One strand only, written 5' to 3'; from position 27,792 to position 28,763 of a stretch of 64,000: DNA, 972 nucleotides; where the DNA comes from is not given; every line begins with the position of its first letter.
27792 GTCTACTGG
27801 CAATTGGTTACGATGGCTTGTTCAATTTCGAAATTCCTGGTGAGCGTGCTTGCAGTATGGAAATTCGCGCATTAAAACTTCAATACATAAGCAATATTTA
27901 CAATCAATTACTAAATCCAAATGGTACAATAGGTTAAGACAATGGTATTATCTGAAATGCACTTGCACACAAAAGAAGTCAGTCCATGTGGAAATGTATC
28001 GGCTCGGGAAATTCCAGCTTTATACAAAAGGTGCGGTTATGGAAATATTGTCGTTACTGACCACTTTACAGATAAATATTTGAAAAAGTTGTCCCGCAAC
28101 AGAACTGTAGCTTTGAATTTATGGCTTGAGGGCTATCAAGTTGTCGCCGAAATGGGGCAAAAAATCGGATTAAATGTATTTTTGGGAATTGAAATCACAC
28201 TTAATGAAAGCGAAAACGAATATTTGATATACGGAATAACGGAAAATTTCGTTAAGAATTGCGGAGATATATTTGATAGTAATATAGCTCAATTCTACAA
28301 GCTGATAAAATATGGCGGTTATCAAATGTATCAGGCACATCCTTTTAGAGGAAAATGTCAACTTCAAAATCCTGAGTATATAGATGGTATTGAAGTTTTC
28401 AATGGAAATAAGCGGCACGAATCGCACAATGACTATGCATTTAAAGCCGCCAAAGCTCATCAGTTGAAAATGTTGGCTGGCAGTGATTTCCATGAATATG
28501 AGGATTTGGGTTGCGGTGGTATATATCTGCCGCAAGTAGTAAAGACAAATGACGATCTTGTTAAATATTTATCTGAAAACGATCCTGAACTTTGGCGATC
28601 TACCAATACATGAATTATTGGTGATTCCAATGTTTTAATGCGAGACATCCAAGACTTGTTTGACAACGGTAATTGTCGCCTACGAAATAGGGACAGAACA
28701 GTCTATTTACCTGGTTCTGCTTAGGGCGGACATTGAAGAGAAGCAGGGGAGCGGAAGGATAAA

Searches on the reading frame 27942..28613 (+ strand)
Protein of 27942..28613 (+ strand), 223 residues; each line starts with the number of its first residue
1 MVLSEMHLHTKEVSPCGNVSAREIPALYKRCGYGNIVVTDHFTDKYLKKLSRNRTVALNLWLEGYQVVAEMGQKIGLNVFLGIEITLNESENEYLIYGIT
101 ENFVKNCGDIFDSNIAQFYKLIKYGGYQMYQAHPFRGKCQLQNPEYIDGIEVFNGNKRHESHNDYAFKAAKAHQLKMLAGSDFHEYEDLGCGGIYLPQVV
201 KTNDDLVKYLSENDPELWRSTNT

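Call 12: search_protein_families(library=pfam, proteins=[window:27942-28613:+])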
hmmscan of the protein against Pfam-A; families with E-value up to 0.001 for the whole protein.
window:27942-28613:+ (223 aa): 2 families
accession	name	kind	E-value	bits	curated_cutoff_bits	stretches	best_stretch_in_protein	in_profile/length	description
PF13263.12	PHP_C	-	6.5e-08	32.4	21.3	1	161-213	2-54/56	PHP-associated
PF02811.25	PHP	-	0.00011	23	26.4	1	6-105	2-71/164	PHP domain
